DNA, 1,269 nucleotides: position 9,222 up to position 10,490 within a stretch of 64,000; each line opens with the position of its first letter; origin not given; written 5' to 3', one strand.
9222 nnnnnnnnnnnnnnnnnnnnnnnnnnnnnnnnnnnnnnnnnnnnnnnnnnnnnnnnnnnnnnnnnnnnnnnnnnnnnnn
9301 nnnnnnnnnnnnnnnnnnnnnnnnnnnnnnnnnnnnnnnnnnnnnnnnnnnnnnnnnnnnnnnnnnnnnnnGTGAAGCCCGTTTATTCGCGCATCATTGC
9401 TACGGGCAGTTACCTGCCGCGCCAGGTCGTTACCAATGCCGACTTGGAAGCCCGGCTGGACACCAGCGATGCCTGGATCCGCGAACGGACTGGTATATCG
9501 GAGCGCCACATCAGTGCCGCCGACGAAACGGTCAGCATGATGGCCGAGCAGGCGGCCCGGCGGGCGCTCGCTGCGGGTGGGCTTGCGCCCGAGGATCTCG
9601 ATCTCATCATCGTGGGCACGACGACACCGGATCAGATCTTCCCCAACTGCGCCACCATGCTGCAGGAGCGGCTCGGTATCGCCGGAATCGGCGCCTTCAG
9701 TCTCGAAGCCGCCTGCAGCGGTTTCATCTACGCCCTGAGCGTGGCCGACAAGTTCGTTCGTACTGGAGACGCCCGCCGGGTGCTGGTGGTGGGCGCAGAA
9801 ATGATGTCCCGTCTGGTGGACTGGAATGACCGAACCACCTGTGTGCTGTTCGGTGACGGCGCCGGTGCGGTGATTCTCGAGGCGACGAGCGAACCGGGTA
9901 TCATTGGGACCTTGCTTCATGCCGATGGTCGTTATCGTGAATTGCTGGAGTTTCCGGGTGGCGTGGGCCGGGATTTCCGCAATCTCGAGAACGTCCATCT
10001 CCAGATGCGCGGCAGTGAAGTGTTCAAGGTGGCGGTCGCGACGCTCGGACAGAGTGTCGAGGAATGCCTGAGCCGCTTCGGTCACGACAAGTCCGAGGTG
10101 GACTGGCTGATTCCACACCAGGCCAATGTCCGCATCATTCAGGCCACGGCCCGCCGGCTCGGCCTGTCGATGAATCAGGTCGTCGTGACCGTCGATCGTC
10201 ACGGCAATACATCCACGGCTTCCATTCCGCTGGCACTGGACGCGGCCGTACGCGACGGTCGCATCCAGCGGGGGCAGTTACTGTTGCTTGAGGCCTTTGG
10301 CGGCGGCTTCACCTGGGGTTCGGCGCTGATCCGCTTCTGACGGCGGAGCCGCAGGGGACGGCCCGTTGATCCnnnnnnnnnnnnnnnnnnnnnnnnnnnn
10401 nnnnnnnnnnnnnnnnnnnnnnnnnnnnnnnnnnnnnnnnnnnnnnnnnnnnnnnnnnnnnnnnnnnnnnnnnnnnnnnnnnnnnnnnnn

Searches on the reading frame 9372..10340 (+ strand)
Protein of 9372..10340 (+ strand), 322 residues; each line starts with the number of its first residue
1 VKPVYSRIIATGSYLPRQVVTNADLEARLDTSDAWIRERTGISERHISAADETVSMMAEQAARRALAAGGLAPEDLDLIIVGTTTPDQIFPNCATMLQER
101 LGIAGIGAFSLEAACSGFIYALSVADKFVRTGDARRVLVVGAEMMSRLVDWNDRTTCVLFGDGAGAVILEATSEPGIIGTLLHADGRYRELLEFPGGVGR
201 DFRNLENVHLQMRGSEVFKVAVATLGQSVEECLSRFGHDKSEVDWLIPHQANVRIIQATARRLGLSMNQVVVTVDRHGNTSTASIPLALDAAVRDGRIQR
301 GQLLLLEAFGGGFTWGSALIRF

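Call 6: search_protein_families(library=pfam, proteins=[window:9372-10340:+])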
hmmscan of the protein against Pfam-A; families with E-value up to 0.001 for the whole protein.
window:9372-10340:+ (322 aa): 5 families
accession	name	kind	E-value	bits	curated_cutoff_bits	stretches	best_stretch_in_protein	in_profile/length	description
PF08541.16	ACP_syn_III_C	-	2.5e-36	124.1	26.6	1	235-321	3-89/90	3-Oxoacyl-[acyl-carrier-protein (ACP)] synthase III C terminal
PF08545.16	ACP_syn_III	-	1.4e-32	111.9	24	1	109-186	1-80/80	3-Oxoacyl-[acyl-carrier-protein (ACP)] synthase III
PF00108.29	Thiolase_N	-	1.1e-09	38.5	26.4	1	39-148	8-118/260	Thiolase, N-terminal domain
PF00195.25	Chal_sti_synt_N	-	1.9e-05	24.7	27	1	42-171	88-223/225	Chalcone and stilbene synthases, N-terminal domain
PF07451.17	SpoVAD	-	0.00048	19.4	22.1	0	54-140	51-131/329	Stage V sporulation protein AD (SpoVAD)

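Call 32: find_related_loci(query=window:9372-10337:+, collection=metagenome_contigs, flank=6000)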
Query window:9372-10337:+ (322 aa) in metagenome_contigs; peptide patterns used: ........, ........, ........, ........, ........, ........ (x = any residue, [..] = any of these).
600 stretches matched a pattern (row limit reached: there are more); 560 encode a relative of the query (tblastn E <= 1e-3); the best 80 are kept; 80 distinct loci.
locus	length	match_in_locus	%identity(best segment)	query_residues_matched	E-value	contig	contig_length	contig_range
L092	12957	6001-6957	96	4-322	0e+0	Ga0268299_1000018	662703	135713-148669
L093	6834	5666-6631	88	1-322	0e+0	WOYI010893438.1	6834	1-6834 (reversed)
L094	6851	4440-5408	63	2-322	2e-136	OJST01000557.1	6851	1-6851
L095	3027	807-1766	61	5-322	7e-142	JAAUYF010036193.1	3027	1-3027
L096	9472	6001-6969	63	2-322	1e-135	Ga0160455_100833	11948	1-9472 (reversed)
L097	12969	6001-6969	61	2-322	1e-135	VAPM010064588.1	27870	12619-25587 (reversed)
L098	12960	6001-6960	60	5-322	3e-135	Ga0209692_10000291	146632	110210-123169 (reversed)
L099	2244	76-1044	63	2-322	4e-144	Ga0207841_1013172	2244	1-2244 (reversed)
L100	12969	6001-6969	63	2-322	3e-135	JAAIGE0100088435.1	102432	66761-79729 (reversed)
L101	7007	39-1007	63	2-322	1e-135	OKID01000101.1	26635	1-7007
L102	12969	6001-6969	62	2-322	5e-135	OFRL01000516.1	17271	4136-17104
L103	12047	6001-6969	63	2-322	4e-135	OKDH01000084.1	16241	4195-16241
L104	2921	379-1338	61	5-322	4e-141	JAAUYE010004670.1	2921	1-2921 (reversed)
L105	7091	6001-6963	62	4-322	1e-134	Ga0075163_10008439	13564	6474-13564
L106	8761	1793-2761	63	2-322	6e-135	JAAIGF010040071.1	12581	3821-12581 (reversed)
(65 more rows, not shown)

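Call 60: find_homologous_proteins(query=window:9372-10337:+, max_evalue=1e-60)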
Query window:9372-10337:+ (322 aa): 8000 proteins with E <= 1e-60 among 8000 candidates; the best 120 are listed.
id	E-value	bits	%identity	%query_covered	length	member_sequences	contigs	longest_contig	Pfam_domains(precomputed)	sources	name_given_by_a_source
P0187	1.7e-203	693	97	100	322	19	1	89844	PF08545.17,PF00108.30,PF08541.17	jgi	-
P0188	2.8e-197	672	94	100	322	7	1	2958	PF08545.17,PF00108.30,PF08541.17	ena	-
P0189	7.8e-191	651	89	100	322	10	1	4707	PF08545.17,PF00108.30,PF08541.17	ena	-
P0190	4.5e-189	645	89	100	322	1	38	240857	PF08545.17,PF00108.30,PF08541.17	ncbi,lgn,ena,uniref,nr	ncbi:beta-ketoacyl-ACP synthase III [Candidatus Macondimonas diazotrophica]|uniref:Beta-ketoacyl-[ac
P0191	9.2e-189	644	89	100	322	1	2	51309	PF08545.17,PF00108.30,PF08541.17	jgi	jgi:3-oxoacyl-[acyl-carrier-protein] synthase-3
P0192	7.5e-185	631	88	100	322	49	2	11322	PF08545.17,PF00108.30,PF08541.17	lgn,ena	-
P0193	2.3e-163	561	90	87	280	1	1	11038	PF08545.17,PF00108.30,PF08541.17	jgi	jgi:3-oxoacyl-[acyl-carrier-protein] synthase-3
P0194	1.8e-151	522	71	99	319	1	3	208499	PF08545.17,PF07451.18,PF00108.30,PF08541.17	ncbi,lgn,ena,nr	ncbi:MAG: beta-ketoacyl-ACP synthase III [Pseudomonadota bacterium]|nr:beta-ketoacyl-ACP synthase II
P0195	2.1e-142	492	88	78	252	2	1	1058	PF08545.17,PF00108.30,PF08541.17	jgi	-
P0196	6.1e-141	487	69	99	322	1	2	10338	PF08545.17,PF00108.30,PF08541.17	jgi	-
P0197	1.0e-140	487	69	99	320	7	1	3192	PF08545.17,PF00108.30,PF08541.17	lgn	-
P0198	2.3e-140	485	67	99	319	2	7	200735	PF08545.17,PF00108.30,PF08541.17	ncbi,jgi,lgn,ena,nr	ncbi:MAG TPA: beta-ketoacyl-ACP synthase III [Gammaproteobacteria bacterium]|nr:beta-ketoacyl-ACP sy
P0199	1.1e-137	477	68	99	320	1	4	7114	PF08545.17,PF00108.30,PF08541.17,PF00195.26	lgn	-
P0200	1.2e-137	476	66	99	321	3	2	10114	PF08545.17,PF00108.30,PF08541.17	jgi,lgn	-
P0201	1.7e-137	476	67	99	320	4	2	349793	PF08545.17,PF00108.30,PF08541.17,PF00195.26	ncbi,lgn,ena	-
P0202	4.1e-137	475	66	99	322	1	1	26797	PF08545.17,PF00108.30,PF08541.17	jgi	-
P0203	5.4e-137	474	67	99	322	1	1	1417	PF08545.17,PF00108.30,PF08541.17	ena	-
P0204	9.9e-137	473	65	99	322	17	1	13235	PF08545.17,PF00108.30,PF08541.17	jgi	-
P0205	1.0e-136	473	66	99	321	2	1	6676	PF08545.17,PF00108.30,PF08541.17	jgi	-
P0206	1.2e-136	473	67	99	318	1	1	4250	PF08545.17,PF00108.30,PF08541.17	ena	-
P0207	1.2e-136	473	66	99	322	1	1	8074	PF08545.17,PF00108.30,PF08541.17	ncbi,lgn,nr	ncbi:MAG TPA: ketoacyl-ACP synthase III [Chromatiales bacterium]|nr:ketoacyl-ACP synthase III [Chrom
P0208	1.3e-136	473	66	99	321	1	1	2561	PF08545.17,PF00108.30,PF08541.17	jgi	jgi:3-oxoacyl-[acyl-carrier-protein] synthase III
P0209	1.6e-136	473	66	99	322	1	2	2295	PF08545.17,PF00108.30,PF08541.17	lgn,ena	-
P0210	1.7e-136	473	67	99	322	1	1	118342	PF08545.17,PF00108.30,PF08541.17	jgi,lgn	-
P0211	1.8e-136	473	65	100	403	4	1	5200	PF08545.17,PF00108.30,PF08541.17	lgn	-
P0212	2.6e-136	472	67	100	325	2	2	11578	PF08545.17,PF00108.30,PF08541.17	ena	-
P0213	2.8e-136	472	65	99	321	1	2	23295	PF08545.17,PF00108.30,PF08541.17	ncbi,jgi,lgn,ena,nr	ncbi:MAG: beta-ketoacyl-ACP synthase III [Gammaproteobacteria bacterium]|jgi:3-oxoacyl-[acyl-carrier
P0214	4.1e-136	471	67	99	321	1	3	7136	PF08545.17,PF00108.30,PF08541.17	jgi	jgi:3-oxoacyl-[acyl-carrier-protein] synthase-3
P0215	4.1e-136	471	66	99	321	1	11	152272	PF08545.17,PF00108.30,PF08541.17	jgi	jgi:3-oxoacyl-[acyl-carrier-protein] synthase-3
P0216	4.1e-136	471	68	99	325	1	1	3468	PF08545.17,PF00108.30,PF08541.17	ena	-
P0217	4.7e-136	471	66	99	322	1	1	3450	PF08545.17,PF00108.30,PF08541.17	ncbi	-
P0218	4.8e-136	471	67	99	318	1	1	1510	PF08545.17,PF00108.30,PF08541.17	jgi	jgi:3-oxoacyl-[acyl-carrier-protein] synthase-3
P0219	5.1e-136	471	66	99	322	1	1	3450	PF08545.17,PF00108.30,PF08541.17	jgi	-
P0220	5.6e-136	471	68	99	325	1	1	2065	PF08545.17,PF00108.30,PF08541.17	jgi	-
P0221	6.0e-136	471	66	99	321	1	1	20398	PF08545.17,PF00108.30,PF08541.17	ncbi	-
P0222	6.8e-136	471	66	99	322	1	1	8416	PF08545.17,PF00108.30,PF08541.17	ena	-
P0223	6.9e-136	471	67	99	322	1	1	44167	PF08545.17,PF00108.30,PF08541.17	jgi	jgi:3-oxoacyl-[acyl-carrier-protein] synthase-3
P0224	6.9e-136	471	65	99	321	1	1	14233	PF08545.17,PF00108.30,PF08541.17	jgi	jgi:3-oxoacyl-[acyl-carrier-protein] synthase-3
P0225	7.0e-136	471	66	99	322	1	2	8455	PF08545.17,PF00108.30,PF08541.17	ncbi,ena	-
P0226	7.2e-136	471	66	99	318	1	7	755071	PF08545.17,PF00108.30,PF08541.17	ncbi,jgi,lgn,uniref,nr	ncbi:ketoacyl-ACP synthase III [Marichromatium gracile]|uniref:Beta-ketoacyl-[acyl-carrier-protein] 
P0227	7.2e-136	471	66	99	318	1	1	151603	PF08545.17,PF00108.30,PF08541.17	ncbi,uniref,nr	ncbi:beta-ketoacyl-ACP synthase III [Marichromatium gracile]|uniref:Beta-ketoacyl-[acyl-carrier-prot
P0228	8.2e-136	470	65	99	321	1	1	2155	PF08545.17,PF00109.33,PF00108.30,PF08541.17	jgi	jgi:3-oxoacyl-[acyl-carrier-protein] synthase-3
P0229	9.2e-136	470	64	99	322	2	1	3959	PF08545.17,PF00108.30,PF08541.17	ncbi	-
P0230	9.2e-136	470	66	99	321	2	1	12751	PF08545.17,PF00108.30,PF08541.17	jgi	jgi:3-oxoacyl-[acyl-carrier-protein] synthase-3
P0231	9.4e-136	470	66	99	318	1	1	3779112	PF08545.17,PF00108.30,PF08541.17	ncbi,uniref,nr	ncbi:3-oxoacyl-ACP synthase [Marichromatium purpuratum 984]|uniref:Beta-ketoacyl-[acyl-carrier-prote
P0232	9.9e-136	470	66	99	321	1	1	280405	PF08545.17,PF00108.30,PF08541.17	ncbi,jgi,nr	ncbi:MAG TPA: beta-ketoacyl-ACP synthase III [Steroidobacteraceae bacterium]|jgi:3-oxoacyl-[acyl-car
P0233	1.1e-135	470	66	99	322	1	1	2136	PF08545.17,PF00108.30,PF08541.17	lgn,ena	-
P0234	1.1e-135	470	65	99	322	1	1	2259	PF08545.17,PF00108.30,PF08541.17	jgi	jgi:3-oxoacyl-[acyl-carrier-protein] synthase-3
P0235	1.2e-135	470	66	99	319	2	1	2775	PF08545.17,PF00108.30,PF08541.17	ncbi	-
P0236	1.2e-135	470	65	99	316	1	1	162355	PF08545.17,PF00108.30,PF08541.17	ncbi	-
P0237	1.4e-135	470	66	99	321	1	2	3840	PF08545.17,PF00108.30,PF08541.17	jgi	jgi:3-oxoacyl-[acyl-carrier-protein] synthase-3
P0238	1.5e-135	470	64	99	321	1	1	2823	PF08545.17,PF00108.30,PF08541.17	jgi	jgi:3-oxoacyl-[acyl-carrier-protein] synthase-3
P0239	1.5e-135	470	65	99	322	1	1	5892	PF08545.17,PF00108.30,PF08541.17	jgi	jgi:3-oxoacyl-[acyl-carrier-protein] synthase-3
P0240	1.6e-135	469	65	99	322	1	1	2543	PF08545.17,PF00108.30,PF08541.17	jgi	-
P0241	1.8e-135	469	66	99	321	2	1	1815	PF08545.17,PF00108.30,PF08541.17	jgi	-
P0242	2.1e-135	469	64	99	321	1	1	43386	PF08545.17,PF00108.30,PF08541.17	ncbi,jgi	ncbi:MAG TPA: beta-ketoacyl-ACP synthase III [Steroidobacteraceae bacterium]|jgi:3-oxoacyl-[acyl-car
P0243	2.2e-135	469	64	99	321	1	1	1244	PF08545.17,PF00108.30,PF08541.17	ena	-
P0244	2.3e-135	469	67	100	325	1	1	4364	PF08545.17,PF00109.33,PF00108.30,PF08541.17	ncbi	-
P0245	2.8e-135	469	64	99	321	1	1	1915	PF08545.17,PF00108.30,PF08541.17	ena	-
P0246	2.9e-135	469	65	99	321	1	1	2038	PF08545.17,PF00108.30,PF08541.17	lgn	-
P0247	3.4e-135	468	66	99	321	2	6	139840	PF08545.17,PF00108.30,PF08541.17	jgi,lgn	-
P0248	3.4e-135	468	67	99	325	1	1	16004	PF08545.17,PF00108.30,PF08541.17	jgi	jgi:3-oxoacyl-[acyl-carrier-protein] synthase-3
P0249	3.8e-135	468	66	99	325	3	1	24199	PF08545.17,PF00108.30,PF08541.17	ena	-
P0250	5.1e-135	468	66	99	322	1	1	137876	PF08545.17,PF00108.30,PF08541.17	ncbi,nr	ncbi:MAG: 3-oxoacyl-ACP synthase [Gammaproteobacteria bacterium SG8_31]|nr:MAG: 3-oxoacyl-ACP syntha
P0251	5.7e-135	468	65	99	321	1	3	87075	PF08545.17,PF00108.30,PF08541.17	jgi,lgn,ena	jgi:3-oxoacyl-[acyl-carrier-protein] synthase-3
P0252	6.0e-135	468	65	99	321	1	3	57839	PF08545.17,PF00108.30,PF08541.17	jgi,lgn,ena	jgi:3-oxoacyl-[acyl-carrier-protein] synthase-3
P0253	6.0e-135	468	66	99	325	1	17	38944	PF08545.17,PF00108.30,PF08541.17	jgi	jgi:3-oxoacyl-[acyl-carrier-protein] synthase-3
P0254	6.2e-135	468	65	99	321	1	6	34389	PF08545.17,PF00108.30,PF08541.17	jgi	jgi:3-oxoacyl-[acyl-carrier-protein] synthase III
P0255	6.4e-135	467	66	99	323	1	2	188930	PF08545.17,PF00109.33,PF00108.30,PF08541.17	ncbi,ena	-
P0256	6.8e-135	467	66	99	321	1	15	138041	PF08545.17,PF00108.30,PF08541.17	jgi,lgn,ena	jgi:3-oxoacyl-[acyl-carrier-protein] synthase-3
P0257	6.8e-135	467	66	99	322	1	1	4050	PF08545.17,PF00108.30,PF08541.17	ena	-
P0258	6.8e-135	467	66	99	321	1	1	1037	PF08545.17,PF00108.30,PF08541.17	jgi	jgi:3-oxoacyl-[acyl-carrier-protein] synthase-3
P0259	7.2e-135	467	64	99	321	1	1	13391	PF08545.17,PF00108.30,PF08541.17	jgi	jgi:3-oxoacyl-[acyl-carrier-protein] synthase-3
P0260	7.3e-135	467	64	99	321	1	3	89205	PF08545.17,PF00109.33,PF00108.30,PF08541.17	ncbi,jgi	ncbi:MAG TPA: beta-ketoacyl-ACP synthase III [Steroidobacteraceae bacterium]|jgi:3-oxoacyl-[acyl-car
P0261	8.0e-135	467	64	99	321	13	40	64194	PF08545.17,PF00108.30,PF08541.17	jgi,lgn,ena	-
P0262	8.2e-135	467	65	99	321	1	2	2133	PF08545.17,PF00108.30,PF08541.17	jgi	jgi:3-oxoacyl-[acyl-carrier-protein] synthase-3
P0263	9.5e-135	467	66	99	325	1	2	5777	PF08545.17,PF00108.30,PF08541.17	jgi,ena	-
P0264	9.8e-135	467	66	99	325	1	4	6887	PF08545.17,PF00108.30,PF08541.17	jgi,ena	-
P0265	9.8e-135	467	66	99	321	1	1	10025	PF08545.17,PF00108.30,PF08541.17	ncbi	-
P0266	1.0e-134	467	64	99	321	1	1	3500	PF08545.17,PF00108.30,PF08541.17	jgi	jgi:3-oxoacyl-[acyl-carrier-protein] synthase-3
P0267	1.1e-134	467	66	99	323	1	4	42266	PF08545.17,PF00108.30,PF08541.17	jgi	-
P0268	1.2e-134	467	64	99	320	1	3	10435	PF08545.17,PF00108.30,PF08541.17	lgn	-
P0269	1.2e-134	467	66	99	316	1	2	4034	PF08545.17,PF00108.30,PF08541.17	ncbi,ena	ncbi:MAG: beta-ketoacyl-ACP synthase III [Thiohalomonadaceae bacterium]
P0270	1.2e-134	467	64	99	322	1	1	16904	PF08545.17,PF00108.30,PF08541.17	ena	-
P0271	1.3e-134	466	65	99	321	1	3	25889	PF08545.17,PF00108.30,PF08541.17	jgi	-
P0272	1.3e-134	466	64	99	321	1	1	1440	PF08545.17,PF00108.30,PF08541.17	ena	-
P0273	1.4e-134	466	66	99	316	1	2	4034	PF08545.17,PF00108.30,PF08541.17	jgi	-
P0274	1.4e-134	466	66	99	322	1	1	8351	PF08545.17,PF00108.30,PF08541.17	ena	-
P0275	1.4e-134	466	66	99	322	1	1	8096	PF08545.17,PF00108.30,PF08541.17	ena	-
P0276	1.4e-134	466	66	99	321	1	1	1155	PF08545.17,PF00108.30,PF08541.17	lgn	-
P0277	1.5e-134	466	67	99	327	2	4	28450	PF08545.17,PF00108.30,PF08541.17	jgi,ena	-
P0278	1.5e-134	466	66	99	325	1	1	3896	PF08545.17,PF00108.30,PF08541.17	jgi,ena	-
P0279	1.5e-134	466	67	99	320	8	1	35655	PF08545.17,PF00108.30,PF08541.17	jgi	jgi:3-oxoacyl-[acyl-carrier-protein] synthase-3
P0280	1.5e-134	466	66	99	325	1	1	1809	PF08545.17,PF00108.30,PF08541.17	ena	-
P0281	1.6e-134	466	67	99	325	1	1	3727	PF08545.17,PF00108.30,PF08541.17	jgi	-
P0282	1.6e-134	466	65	99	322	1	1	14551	PF08545.17,PF00108.30,PF08541.17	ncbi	-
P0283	1.7e-134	466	66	99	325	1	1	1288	PF08545.17,PF00108.30,PF08541.17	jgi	jgi:3-oxoacyl-[acyl-carrier-protein] synthase-3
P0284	1.7e-134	466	66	100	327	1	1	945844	PF08545.17,PF00108.30,PF08541.17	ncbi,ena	-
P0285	1.8e-134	466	66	99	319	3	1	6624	PF08545.17,PF00108.30,PF08541.17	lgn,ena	-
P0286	1.8e-134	466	64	99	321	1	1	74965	PF08545.17,PF00108.30,PF08541.17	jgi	jgi:3-oxoacyl-[acyl-carrier-protein] synthase III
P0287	1.8e-134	466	65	99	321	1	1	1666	PF08545.17,PF00108.30,PF08541.17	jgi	-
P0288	1.9e-134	466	66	99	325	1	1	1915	PF08545.17,PF00108.30,PF08541.17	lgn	-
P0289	1.9e-134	466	65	99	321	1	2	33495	PF08545.17,PF00108.30,PF08541.17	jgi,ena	jgi:3-oxoacyl-[acyl-carrier-protein] synthase-3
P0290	2.0e-134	466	66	99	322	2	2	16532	PF08545.17,PF00108.30,PF08541.17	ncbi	-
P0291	2.1e-134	466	65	99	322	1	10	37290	PF08545.17,PF00108.30,PF08541.17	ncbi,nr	ncbi:MAG: beta-ketoacyl-ACP synthase III [Gammaproteobacteria bacterium]|nr:MAG: 3-oxoacyl-ACP synth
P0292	2.2e-134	466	67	99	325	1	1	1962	PF08545.17,PF00108.30,PF08541.17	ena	-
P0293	2.2e-134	466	65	99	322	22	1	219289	PF08545.17,PF00108.30,PF08541.17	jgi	jgi:3-oxoacyl-[acyl-carrier-protein] synthase III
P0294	2.3e-134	466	66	99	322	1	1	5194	PF08545.17,PF00108.30,PF08541.17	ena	-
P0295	2.3e-134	466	64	99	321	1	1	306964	PF08545.17,PF00109.33,PF00108.30,PF08541.17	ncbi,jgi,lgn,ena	jgi:3-oxoacyl-[acyl-carrier-protein] synthase-3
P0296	2.4e-134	466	65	99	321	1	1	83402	PF08545.17,PF00108.30,PF08541.17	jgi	jgi:3-oxoacyl-[acyl-carrier-protein] synthase-3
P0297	2.4e-134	466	64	99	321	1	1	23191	PF08545.17,PF00109.33,PF00108.30,PF08541.17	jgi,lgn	-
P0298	2.5e-134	466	66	99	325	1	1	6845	PF08545.17,PF00108.30,PF08541.17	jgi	jgi:3-oxoacyl-[acyl-carrier-protein] synthase-3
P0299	2.5e-134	466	65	99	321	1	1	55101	PF08545.17,PF00108.30,PF08541.17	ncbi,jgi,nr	ncbi:MAG TPA: beta-ketoacyl-ACP synthase III [Steroidobacteraceae bacterium]|jgi:3-oxoacyl-[acyl-car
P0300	2.5e-134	466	65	99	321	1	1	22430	PF08545.17,PF00108.30,PF08541.17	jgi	jgi:3-oxoacyl-[acyl-carrier-protein] synthase-3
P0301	2.7e-134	465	64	99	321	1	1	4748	PF08545.17,PF00108.30,PF08541.17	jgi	jgi:3-oxoacyl-[acyl-carrier-protein] synthase III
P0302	2.7e-134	465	64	99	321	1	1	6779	PF08545.17,PF07451.18,PF00108.30,PF08541.17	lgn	-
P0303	2.8e-134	465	66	99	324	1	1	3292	PF08545.17,PF00108.30,PF08541.17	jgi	-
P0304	2.8e-134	465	65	99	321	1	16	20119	PF08545.17,PF00108.30,PF08541.17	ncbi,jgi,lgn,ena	jgi:3-oxoacyl-[acyl-carrier-protein] synthase-3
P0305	2.8e-134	465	65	99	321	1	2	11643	PF08545.17,PF00108.30,PF08541.17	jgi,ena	-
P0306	3.0e-134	465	67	99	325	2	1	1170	PF08545.17,PF00108.30,PF08541.17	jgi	-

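Call 61: find_encoding_contigs(protein=P0190, flank=8000, max_places=3)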
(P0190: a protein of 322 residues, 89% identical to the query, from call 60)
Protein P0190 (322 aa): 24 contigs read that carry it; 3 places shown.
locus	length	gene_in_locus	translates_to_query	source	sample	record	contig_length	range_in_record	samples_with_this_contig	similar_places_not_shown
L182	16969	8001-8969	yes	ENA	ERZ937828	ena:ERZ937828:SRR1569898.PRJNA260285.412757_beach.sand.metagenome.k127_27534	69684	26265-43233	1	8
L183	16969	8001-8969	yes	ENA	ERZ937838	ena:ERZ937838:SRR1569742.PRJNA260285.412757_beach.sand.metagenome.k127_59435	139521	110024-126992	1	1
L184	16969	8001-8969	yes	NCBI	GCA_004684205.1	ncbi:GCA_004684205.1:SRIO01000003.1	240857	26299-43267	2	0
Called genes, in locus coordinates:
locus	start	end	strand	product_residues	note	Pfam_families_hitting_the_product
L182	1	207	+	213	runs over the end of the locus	PF00694:Aconitase_C, PF27512:LeuD, PF27434:LeuD_C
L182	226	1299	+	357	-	PF00180:Iso_dh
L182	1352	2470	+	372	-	PF01118:Semialdhyde_dh, PF02774:Semialdhyde_dhC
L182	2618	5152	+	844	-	PF25800:FimV_N, PF14559:TPR_19 (faint)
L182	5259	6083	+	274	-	PF01416:PseudoU_synth_1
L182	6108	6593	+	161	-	PF02620:YceD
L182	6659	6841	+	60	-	PF01783:Ribosomal_L32p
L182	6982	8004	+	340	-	PF02504:FA_synthesis, PF01515:PTA_PTB (weak)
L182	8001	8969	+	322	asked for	PF00108:Thiolase_N, PF08545:ACP_syn_III, PF08541:ACP_syn_III_C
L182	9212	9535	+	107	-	PF02617:ClpS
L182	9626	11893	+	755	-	PF02861:Clp_N, PF13191:AAA_16 (weak), PF00004:AAA, PF17871:AAA_lid_9, PF00004:AAA, PF07724:AAA_2, PF07728:AAA_5, PF10431:ClpB_D2-small, +5 more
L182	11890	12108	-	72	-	PF01176:eIF-1a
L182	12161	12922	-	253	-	PF03588:Leu_Phe_trans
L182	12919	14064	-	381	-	PF04339:FemAB_like, PF13480:Acetyltransf_6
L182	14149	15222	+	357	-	PF05222:AlaDh_PNT_N, PF01262:AlaDh_PNT_C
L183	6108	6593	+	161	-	PF02620:YceD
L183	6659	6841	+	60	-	PF01783:Ribosomal_L32p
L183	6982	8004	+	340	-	PF02504:FA_synthesis, PF01515:PTA_PTB (weak)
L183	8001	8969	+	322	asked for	PF00108:Thiolase_N, PF08545:ACP_syn_III, PF08541:ACP_syn_III_C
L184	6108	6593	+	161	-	PF02620:YceD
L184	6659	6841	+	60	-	PF01783:Ribosomal_L32p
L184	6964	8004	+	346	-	PF02504:FA_synthesis, PF01515:PTA_PTB (weak)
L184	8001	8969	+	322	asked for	PF00108:Thiolase_N, PF08545:ACP_syn_III, PF08541:ACP_syn_III_C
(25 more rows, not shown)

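Call 62: find_encoding_contigs(protein=P0194, flank=8000, max_places=2)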
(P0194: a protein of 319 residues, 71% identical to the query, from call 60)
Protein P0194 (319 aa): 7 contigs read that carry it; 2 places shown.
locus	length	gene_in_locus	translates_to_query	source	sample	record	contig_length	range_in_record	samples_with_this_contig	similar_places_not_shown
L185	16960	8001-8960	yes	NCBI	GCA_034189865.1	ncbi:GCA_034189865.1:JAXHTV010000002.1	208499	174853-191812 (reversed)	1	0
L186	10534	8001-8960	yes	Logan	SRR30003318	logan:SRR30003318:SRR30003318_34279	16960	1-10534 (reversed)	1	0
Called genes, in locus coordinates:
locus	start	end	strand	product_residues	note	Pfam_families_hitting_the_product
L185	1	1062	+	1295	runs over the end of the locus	PF00270:DEAD (weak), PF13401:AAA_22 (weak), PF00271:Helicase_C, PF21010:HA2_C, PF07717:OB_NTP_bind, PF11898:DUF3418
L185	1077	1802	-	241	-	PF16697:Yop-YscD_cpl, PF00498:FHA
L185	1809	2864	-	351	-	PF00481:PP2C, PF13672:PP2C_2, PF07228:SpoIIE (faint)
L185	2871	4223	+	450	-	PF18073:Zn_ribbon_LapB, PF13481:AAA_25, PF06745:ATPase, PF23442:DUF7125 (weak), PF13191:AAA_16 (weak), PF13401:AAA_22, PF13541:ChlI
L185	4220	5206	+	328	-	PF01479:S4, PF00849:PseudoU_synth_2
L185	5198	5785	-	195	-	PF02545:Maf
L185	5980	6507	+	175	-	PF02620:YceD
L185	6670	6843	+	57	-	PF01783:Ribosomal_L32p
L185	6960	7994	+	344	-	PF02504:FA_synthesis, PF01515:PTA_PTB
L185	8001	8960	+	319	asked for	PF00108:Thiolase_N, PF07451:SpoVAD (faint), PF08545:ACP_syn_III, PF08541:ACP_syn_III_C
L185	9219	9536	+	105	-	PF02617:ClpS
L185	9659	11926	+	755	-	PF02861:Clp_N, PF13191:AAA_16 (weak), PF00004:AAA, PF17871:AAA_lid_9, PF00004:AAA, PF07724:AAA_2, PF07728:AAA_5, PF10431:ClpB_D2-small, +6 more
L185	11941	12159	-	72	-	PF01176:eIF-1a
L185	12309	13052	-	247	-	PF03588:Leu_Phe_trans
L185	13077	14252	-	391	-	PF04339:FemAB_like, PF13480:Acetyltransf_6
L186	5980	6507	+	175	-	PF02620:YceD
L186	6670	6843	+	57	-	PF01783:Ribosomal_L32p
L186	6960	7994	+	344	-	PF02504:FA_synthesis, PF01515:PTA_PTB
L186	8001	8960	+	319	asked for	PF00108:Thiolase_N, PF07451:SpoVAD (faint), PF08545:ACP_syn_III, PF08541:ACP_syn_III_C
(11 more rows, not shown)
